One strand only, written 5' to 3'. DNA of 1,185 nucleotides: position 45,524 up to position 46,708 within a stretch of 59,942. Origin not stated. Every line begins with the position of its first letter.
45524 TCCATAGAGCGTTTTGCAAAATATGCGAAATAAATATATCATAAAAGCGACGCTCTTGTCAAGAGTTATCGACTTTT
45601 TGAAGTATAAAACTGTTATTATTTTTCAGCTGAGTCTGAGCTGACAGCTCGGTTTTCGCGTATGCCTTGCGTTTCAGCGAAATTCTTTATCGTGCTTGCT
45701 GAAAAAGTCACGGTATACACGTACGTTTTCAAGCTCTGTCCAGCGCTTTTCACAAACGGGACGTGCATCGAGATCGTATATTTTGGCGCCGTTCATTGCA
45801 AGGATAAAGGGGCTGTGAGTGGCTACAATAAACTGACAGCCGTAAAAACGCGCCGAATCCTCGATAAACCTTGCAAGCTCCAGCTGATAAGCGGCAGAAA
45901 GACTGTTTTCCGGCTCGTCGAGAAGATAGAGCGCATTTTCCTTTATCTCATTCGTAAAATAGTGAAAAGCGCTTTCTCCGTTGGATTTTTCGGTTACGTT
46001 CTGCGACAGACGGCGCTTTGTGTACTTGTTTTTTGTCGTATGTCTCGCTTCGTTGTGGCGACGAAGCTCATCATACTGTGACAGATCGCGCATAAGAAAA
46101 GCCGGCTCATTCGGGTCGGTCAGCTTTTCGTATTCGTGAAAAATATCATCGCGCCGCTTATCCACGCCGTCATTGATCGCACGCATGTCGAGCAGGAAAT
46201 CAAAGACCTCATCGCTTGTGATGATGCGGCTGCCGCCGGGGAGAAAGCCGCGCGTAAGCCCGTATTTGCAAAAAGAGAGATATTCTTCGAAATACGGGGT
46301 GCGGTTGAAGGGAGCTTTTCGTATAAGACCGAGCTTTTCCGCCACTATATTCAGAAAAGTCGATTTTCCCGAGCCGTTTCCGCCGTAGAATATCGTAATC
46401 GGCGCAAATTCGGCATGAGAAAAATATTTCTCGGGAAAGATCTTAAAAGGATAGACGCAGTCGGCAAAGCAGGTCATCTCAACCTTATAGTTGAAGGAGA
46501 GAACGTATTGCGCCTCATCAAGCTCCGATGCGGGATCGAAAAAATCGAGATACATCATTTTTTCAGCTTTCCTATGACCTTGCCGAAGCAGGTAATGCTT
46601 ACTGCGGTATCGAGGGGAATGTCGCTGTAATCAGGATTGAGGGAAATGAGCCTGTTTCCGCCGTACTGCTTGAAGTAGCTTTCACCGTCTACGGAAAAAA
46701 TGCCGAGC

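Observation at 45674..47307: Autocleavable XRE-S24 repressor translationally coupled to a minimal ABC-type ATPase: candidate damage- or phage-triggered two-gene module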

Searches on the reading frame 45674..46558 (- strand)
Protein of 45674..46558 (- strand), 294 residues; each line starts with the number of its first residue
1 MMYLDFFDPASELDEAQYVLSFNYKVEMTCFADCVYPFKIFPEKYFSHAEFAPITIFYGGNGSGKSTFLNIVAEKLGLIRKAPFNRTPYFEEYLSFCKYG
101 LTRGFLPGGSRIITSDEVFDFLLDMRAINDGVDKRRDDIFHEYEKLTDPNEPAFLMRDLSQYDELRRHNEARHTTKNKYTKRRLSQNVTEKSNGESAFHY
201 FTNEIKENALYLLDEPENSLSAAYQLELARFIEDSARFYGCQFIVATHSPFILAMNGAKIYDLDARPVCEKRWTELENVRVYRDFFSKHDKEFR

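Call 3: search_protein_families(library=pfam, proteins=[window:45674-46558:-], max_evalue=0.1)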
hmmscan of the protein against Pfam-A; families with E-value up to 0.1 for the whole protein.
window:45674-46558:- (294 aa): 12 families
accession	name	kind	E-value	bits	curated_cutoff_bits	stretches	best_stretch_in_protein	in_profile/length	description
PF13304.12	AAA_21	-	1.4e-13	52.1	27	2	207-254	259-304/304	AAA domain, putative AbiEii toxin, Type IV TA system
PF13175.12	AAA_15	-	8.2e-11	42.6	32.1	1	201-252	322-373/374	AAA ATPase domain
PF02463.25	SMC_N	-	2.3e-06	27.6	40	1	202-250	153-199/220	RecF/RecN/SMC N terminal domain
PF00005.33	ABC_tran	-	0.00025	22.1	25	1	54-75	13-34/137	ABC transporter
PF13476.12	AAA_23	-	0.00029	22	27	1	52-71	19-38/201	AAA domain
PF13555.12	AAA_29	-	0.014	15.6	27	1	54-70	24-40/61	P-loop containing region of AAA domain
PF13166.12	AAA_13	-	0.015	14.5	36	1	46-73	10-37/713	AAA domain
PF13207.12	AAA_17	-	0.022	15.5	27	1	58-78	1-21/136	AAA domain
PF13401.12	AAA_22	-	0.052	14.3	27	0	53-245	6-120/130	AAA domain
PF01637.24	ATPase_2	-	0.057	13.7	33.2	0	52-77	20-45/225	ATPase domain predominantly from Archaea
PF03029.23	ATP_bind_1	-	0.069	13.4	27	0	58-76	2-20/240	Conserved hypothetical ATP binding protein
PF13521.12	AAA_28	-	0.093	13.4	27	0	56-93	3-31/164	AAA domain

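Call 4: search_protein_families(library=ncbifam, proteins=[window:45674-46558:-], max_evalue=0.1)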
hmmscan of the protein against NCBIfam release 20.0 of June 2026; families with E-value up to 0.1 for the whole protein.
window:45674-46558:- (294 aa): 38 families (the best 25 are shown)
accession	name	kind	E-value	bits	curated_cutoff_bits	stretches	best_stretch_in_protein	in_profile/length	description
NF041774.1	tung_ATPbind_TupC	equivalog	2.7e-09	36.5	400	2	208-256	147-196/319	tungstate ABC transporter ATP-binding protein TupC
NF000355.4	ribo_prot_ABC_F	equivalog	3.5e-08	32.8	380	1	43-249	20-173/499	ribosomal protection-like ABC-F family protein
NF047739.1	antiphage_MADS3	equivalog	1.6e-07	30.9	420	2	207-256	336-382/427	methylation-associated defense system AAA family ATPase MAD3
NF040873.1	AztA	equivalog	3.2e-06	26.8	220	1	53-73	19-39/191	zinc ABC transporter ATP-binding protein AztA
TIGR04435.1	restrict_AAA_1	hypoth_equivalog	1.4e-05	24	300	1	206-253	417-470/568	restriction system-associated AAA family ATPase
NF000170.2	ABCF_Vga_all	exception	3.8e-05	22.4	725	1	173-266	62-151/521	Vga family ABC-F type ribosomal protection protein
NF041760.1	PtuA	equivalog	5.2e-05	22.3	500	1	237-254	404-421/524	retron Ec78 anti-phage system effector ATPase PtuA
TIGR03608.1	L_ocin_972_ABC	subfamily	5.4e-05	22.8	254.85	0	57-74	29-46/206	putative bacteriocin export ABC transporter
NF002981.0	PRK03695.1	equivalog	6.3e-05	22.4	281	0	207-248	155-195/253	vitamin B12 ABC transporter ATP-binding protein BtuD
TIGR03873.1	F420-0_ABC_ATP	hypoth_equivalog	6.8e-05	22.2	372.4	0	206-249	154-196/256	putative F420-0 ABC transporter ATP-binding protein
NF010068.0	PRK13548.1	equivalog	0.00013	21.2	261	0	54-76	33-55/261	heme ABC transporter ATP-binding protein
NF000169.2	ABCF_Sal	exception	0.00043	19.1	725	0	178-238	118-179/542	Sal family ABC-F type ribosomal protection protein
NF009945.0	PRK13409.1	equivalog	0.00087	18.1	469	1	182-255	446-520/592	ribosome biogenesis/translation initiation ATPase RLI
TIGR03719.1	ABC_ABC_ChvD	subfamily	0.0012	17.5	806.75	1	43-264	23-232/552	energy-dependent translational throttle protein EttA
TIGR02982.1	heterocyst_DevA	subfamily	0.0014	18.3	295.8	0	205-256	157-208/220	ABC exporter ATP-binding subunit, DevA family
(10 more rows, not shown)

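Call 5: search_protein_families(library=padloc, proteins=[window:45674-46558:-], max_evalue=0.1)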
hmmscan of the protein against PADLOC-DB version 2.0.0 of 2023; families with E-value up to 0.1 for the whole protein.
window:45674-46558:- (294 aa): 113 families (the best 25 are shown)
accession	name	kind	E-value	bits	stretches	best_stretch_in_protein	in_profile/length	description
PDLC00283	PtuA1|PtuA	-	2e-15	54.9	1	187-265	273-359/448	AAA ATPase domain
PDLC00303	PtuA1|PtuA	-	2.9e-15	54.3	2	191-253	216-282/386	AAA ATPase domain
PDLC00273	PtuA1|PtuA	-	7.1e-15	52.9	1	156-261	168-281/375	AAA ATPase domain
PDLC02980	AriA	-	8.4e-15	53.5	2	206-254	257-304/304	-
PDLC00290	PtuA1|PtuA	-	5.3e-14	50.4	2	200-264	262-325/414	AAA ATPase domain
PDLC00265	PtuA1|PtuA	-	1e-13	49.2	2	187-253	301-372/479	AAA ATPase domain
PDLC00266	PtuA1|PtuA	-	3.4e-13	47.7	1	181-254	302-381/483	AAA ATPase domain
PDLC00285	PtuA1|PtuA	-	7.9e-13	46.4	1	200-264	276-342/432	AAA ATPase domain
PDLC04135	mad3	-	2.7e-12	44.9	2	207-264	283-338/374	mads_3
PDLC02979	AriA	-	4.1e-12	44.6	2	202-253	322-373/373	-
PDLC03878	NsnB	-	9.2e-12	43.4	2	44-106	11-71/345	-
PDLC04164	AriA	-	3.5e-11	41.1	1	204-254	190-237/253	-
PDLC02335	AbiLi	-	7.4e-11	39.7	1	20-275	59-255/326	AbiLi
PDLC00268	PtuA1|PtuA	-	2.9e-10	38.1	2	238-269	296-328/411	AAA ATPase domain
PDLC02981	AriAB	-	4.6e-10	36.8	1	199-254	322-378/694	-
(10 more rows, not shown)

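Call 7: find_homologous_proteins(query=window:45674-46558:-)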
Query window:45674-46558:- (294 aa): 8000 proteins with E <= 0.001 among 8000 candidates; the best 120 are listed.
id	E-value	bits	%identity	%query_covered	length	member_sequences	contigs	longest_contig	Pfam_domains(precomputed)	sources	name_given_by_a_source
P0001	3.3e-197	672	99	100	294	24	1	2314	PF13175.13,PF02463.26,PF13304.13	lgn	-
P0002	3.4e-173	593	87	100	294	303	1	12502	PF13175.13,PF02463.26,PF13304.13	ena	-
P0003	1.8e-167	574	85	100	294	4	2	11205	PF00005.34,PF13175.13,PF02463.26,PF13304.13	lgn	-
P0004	3.7e-164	563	82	100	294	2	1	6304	PF13175.13,PF02463.26,PF13304.13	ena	-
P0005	4.7e-121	422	63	100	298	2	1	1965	PF00005.34,PF13175.13,PF13476.13,PF13304.13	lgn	-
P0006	8.1e-120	418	62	100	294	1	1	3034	PF00005.34,PF13175.13,PF02463.26,PF13304.13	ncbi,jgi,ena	ncbi:MAG: AAA family ATPase [Eubacteriales bacterium]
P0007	9.8e-120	418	65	100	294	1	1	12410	PF00005.34,PF13175.13,PF02463.26,PF13166.13,PF13304.13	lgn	-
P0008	1.5e-119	417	62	100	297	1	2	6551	PF13175.13,PF13476.13,PF02463.26,PF13304.13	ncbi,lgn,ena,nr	ncbi:MAG: AAA family ATPase [Clostridia bacterium]|nr:AAA family ATPase [Clostridia bacterium]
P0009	3.2e-119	416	63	100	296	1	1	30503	PF13175.13,PF02463.26,PF13304.13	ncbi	-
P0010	4.7e-119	415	64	100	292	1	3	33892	PF13175.13,PF02463.26,PF13166.13,PF13304.13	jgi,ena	jgi:Predicted ATPase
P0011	1.1e-116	408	61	100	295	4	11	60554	PF00005.34,PF13175.13,PF13476.13,PF13304.13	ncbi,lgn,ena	-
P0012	1.9e-115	404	62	100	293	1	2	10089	PF00005.34,PF13175.13,PF13476.13,PF02463.26,PF13304.13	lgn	-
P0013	2.1e-115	403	59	100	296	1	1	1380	PF13175.13,PF02463.26,PF13166.13,PF13304.13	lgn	-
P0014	2.8e-115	403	62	100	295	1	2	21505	PF00005.34,PF13175.13,PF02463.26,PF13304.13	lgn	-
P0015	3.0e-115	403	60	100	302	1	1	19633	PF13175.13,PF02463.26,PF13304.13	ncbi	-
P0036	2.9e-113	396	60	100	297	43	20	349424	PF00005.34,PF13175.13,PF13555.13,PF02463.26,PF13304.13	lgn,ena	-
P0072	9.9e-111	388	61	100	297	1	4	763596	PF00005.34,PF13175.13,PF13476.13,PF02463.26,PF13304.13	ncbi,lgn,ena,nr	ncbi:MAG: AAA family ATPase [Clostridia bacterium]|nr:AAA family ATPase [Clostridia bacterium]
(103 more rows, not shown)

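Call 9: find_encoding_contigs(protein=window:45674-46558:-, flank=10000, max_places=6)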
Protein window:45674-46558:- (294 aa): 5 contigs read that carry it; 4 places shown.
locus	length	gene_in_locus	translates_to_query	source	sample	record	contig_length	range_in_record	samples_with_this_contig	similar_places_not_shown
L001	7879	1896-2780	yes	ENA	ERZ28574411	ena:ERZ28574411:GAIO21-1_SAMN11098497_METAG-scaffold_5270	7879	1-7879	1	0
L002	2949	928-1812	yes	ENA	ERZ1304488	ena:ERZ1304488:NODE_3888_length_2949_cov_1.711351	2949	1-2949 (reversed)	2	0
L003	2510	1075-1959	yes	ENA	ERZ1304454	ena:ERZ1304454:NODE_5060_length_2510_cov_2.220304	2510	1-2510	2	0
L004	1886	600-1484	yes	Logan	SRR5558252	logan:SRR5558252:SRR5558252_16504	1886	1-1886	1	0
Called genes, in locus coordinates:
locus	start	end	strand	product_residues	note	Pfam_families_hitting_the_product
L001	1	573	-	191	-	?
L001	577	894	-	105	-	-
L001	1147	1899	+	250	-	PF01381:HTH_3, PF13443:HTH_26, PF00717:Peptidase_S24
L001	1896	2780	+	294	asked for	PF02463:SMC_N (faint), PF13304:AAA_21, PF13175:AAA_15 (weak)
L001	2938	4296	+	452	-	-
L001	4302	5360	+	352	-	PF14607:GxDLY, PF14606:Lipase_GDSL_3, PF13472:Lipase_GDSL_2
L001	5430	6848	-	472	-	PF02127:Peptidase_M18, PF05343:Peptidase_M42 (faint)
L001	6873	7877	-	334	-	?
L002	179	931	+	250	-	PF01381:HTH_3, PF13443:HTH_26, PF00717:Peptidase_S24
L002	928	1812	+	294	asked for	PF02463:SMC_N (faint), PF13304:AAA_21, PF13175:AAA_15 (weak)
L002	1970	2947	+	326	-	?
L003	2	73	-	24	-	?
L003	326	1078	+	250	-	PF01381:HTH_3, PF13443:HTH_26, PF00717:Peptidase_S24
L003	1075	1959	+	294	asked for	PF02463:SMC_N (faint), PF13304:AAA_21, PF13175:AAA_15 (weak)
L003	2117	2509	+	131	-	?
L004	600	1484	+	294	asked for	PF02463:SMC_N (faint), PF13304:AAA_21, PF13175:AAA_15 (weak)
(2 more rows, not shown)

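Call 10: find_related_loci(query=A1, collection=genome_contigs, flank=6000)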
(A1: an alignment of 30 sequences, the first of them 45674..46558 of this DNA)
Query A1 (294 aa) in genome_contigs; peptide patterns used: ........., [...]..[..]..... (x = any residue, [..] = any of these).
600 stretches matched a pattern (row limit reached: there are more); 491 encode a relative of the query (tblastn E <= 1e-3); the best 80 are kept; 80 distinct loci.
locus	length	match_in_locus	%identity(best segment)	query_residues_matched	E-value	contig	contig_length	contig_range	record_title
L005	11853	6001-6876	58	1-294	2e-115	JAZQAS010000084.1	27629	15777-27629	MAG: Candidatus Avispirillum sp. isolate T1900044642_TS20190108.MAGScoT_cleanbin_000059 SGB_1286_k141_2071631, whole gen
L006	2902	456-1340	58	1-293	2e-117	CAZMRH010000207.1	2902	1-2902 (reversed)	MAG TPA_asm: uncultured Lachnospiraceae bacterium isolate SRP192927_co1_148 genome assembly, contig: NODE_112660_length_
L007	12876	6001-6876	59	1-294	1e-113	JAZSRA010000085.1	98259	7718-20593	MAG: Eubacteriales bacterium isolate T1900044540_TS20190006.MAGScoT_cleanbin_000027 SGB_58_k141_1016877, whole genome sh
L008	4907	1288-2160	59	1-293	6e-113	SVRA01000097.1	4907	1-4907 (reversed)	MAG: Oscillospiraceae bacterium isolate SIG631 NODE_78480_length_4907_cov_2.638494, whole genome shotgun sequence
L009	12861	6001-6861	60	1-288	1e-111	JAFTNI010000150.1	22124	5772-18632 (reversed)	MAG: Clostridia bacterium isolate RGIG3975 Roe_deer_Cecum-4__c288311, whole genome shotgun sequence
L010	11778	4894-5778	58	1-293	2e-111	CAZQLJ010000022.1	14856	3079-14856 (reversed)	MAG TPA_asm: uncultured Clostridium sp. isolate SRP315200_co2_593 genome assembly, contig: NODE_4594_length_14856_cov_9.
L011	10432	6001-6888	58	1-293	1e-110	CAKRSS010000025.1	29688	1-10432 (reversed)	MAG: uncultured Eubacteriales bacterium isolate REFINED_METABAT215_TOP10_CONTIGS_1500_ASSEMBLY_K77_MERGED__Hadza_MoBio_h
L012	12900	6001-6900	58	1-293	1e-108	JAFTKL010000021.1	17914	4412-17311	MAG: Clostridia bacterium isolate RGIG3900 Roe_deer_Cecum-2__c115840, whole genome shotgun sequence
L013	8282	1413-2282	56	1-293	2e-108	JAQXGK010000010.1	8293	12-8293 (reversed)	MAG: Bacillota bacterium isolate SUG1173 k141_620503, whole genome shotgun sequence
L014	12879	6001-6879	55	1-294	3e-108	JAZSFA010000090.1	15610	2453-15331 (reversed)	MAG: Eubacteriales bacterium isolate T1900044586_TS20190052.MAGScoT_cleanbin_000011 SGB_598_k141_788188, whole genome sh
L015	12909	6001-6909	56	1-293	7e-108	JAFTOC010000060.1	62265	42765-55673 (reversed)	MAG: Clostridia bacterium isolate RGIG3995 Roe_deer_Cecum-4__c406940, whole genome shotgun sequence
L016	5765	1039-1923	55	1-293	3e-107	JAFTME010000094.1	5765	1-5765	MAG: Clostridia bacterium isolate RGIG3945 Roe_deer_Cecum-3__c374412, whole genome shotgun sequence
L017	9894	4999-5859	57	3-293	7e-107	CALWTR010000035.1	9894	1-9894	MAG: uncultured Clostridia bacterium isolate E07__bin182 genome assembly, contig: E07__k127_4202169, whole genome shotgu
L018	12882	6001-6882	55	1-293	1e-106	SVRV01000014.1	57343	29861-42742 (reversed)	MAG: Oscillospiraceae bacterium isolate SIG652 NODE_12959_length_57343_cov_3.797627, whole genome shotgun sequence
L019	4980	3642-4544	56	1-293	1e-106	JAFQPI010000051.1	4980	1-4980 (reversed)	MAG: Clostridia bacterium isolate RGIG2028 Goat_Colon-1__c639096, whole genome shotgun sequence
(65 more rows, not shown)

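Call 14: search_solved_structures(query=A1, max_evalue=0.01, show_alignments=2)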
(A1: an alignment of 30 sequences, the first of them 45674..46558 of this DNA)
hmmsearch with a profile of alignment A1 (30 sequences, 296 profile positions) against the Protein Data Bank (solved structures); distinct sequences matched with E-value up to 0.01: 55.
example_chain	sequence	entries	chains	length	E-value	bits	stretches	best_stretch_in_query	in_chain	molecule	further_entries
8ux9_B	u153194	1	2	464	2e-09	40.7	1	200-254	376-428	AriA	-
8v45_A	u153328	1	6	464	2e-09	40.6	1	200-254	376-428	AriA antitoxin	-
8v46_A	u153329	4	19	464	1.1e-08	38.2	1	200-254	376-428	AriA antitoxin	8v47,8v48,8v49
6ha8_V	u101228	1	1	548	1.1e-07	35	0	189-269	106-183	Nucleotide-binding protein ExpZ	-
22bu_B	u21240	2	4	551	9.8e-07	31.8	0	210-261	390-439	AAA family ATPase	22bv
9vkz_A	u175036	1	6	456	1.4e-06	31.3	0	210-260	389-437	Retron Ec78 probable ATPase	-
9vh1_D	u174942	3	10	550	2.1e-06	30.7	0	210-260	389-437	Retron Ec78 probable ATPase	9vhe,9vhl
9n69_A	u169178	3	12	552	3.1e-06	30.2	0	3-82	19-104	AAA family ATPase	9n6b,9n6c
3j5s_D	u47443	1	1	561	4.4e-06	29.7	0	210-266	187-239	Energy-dependent translational throttle A (EttA)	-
4fin_A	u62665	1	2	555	4.5e-06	29.6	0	210-266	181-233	EttA (YjjK) ABCF family protein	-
9u9y_A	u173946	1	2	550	7e-06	29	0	210-259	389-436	AAA family ATPase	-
9kjx_B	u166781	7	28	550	8.3e-06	28.8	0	210-259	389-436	AAA family ATPase | Retron I-A effector PtuA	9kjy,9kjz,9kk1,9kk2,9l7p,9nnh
7a1g_x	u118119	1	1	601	9.1e-06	28.6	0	171-235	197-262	Translation initiation factor RLI1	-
6zce_k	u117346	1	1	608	9.5e-06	28.6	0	171-235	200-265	Translation initiation factor RLI1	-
3j16_B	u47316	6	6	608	9.6e-06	28.6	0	171-235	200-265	Rli1p | TRANSLATION INITIATION FACTOR RLI1 | RLI1 isoform 1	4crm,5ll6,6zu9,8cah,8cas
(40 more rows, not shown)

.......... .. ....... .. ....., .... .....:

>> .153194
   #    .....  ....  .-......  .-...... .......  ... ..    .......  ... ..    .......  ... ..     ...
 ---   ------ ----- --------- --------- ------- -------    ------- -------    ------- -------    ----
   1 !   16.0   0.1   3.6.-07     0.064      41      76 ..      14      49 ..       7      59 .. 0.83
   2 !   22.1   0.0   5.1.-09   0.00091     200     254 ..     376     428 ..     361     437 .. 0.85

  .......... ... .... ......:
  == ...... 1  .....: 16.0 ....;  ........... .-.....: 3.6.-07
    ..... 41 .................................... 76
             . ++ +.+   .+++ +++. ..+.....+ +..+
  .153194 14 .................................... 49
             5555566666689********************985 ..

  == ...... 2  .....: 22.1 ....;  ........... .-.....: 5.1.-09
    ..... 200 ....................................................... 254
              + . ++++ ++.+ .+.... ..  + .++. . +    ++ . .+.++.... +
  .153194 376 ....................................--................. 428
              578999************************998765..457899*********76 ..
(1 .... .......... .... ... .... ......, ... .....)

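Call 31: predict_structure(alignment_id=A1)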
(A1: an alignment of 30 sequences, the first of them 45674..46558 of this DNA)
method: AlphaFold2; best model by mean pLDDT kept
length: 294 residues; sequences in the alignment: 30
mean_pLDDT: 84.3   pTM: 0.74
mean pLDDT of the five models: 84.3, 84.0, 83.8, 83.7, 82.9
residues with pLDDT >= 90: 136; 70-90: 122; 50-70: 23; < 50: 13
segments of 3 or more residues with pLDDT < 50: 24-35
pLDDT, mean of each block of 10 residues (from residue 1): 92 77 51 49 81 95 87 93 76 89 91 90 76 78 83 81 83 80 62 85 93 94 95 94 96 94 92 92 93 90
secondary structure, 60 per line:
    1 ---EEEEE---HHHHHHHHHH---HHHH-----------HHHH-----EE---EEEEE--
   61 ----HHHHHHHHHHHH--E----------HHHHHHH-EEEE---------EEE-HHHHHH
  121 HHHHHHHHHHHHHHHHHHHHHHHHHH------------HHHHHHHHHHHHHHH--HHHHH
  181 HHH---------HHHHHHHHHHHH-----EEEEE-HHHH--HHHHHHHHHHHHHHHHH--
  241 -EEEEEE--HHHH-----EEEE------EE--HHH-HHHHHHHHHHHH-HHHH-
elements in order: E4-8 H12-21 H25-28 H40-43 E54-58 H65-76 H90-96 E98-101 E111-113 H115-146 H159-173 H176-183 H193-204 E210-214 H216-219 H222-238 E242-247 H250-253 E259-262 H277-288 H290-293
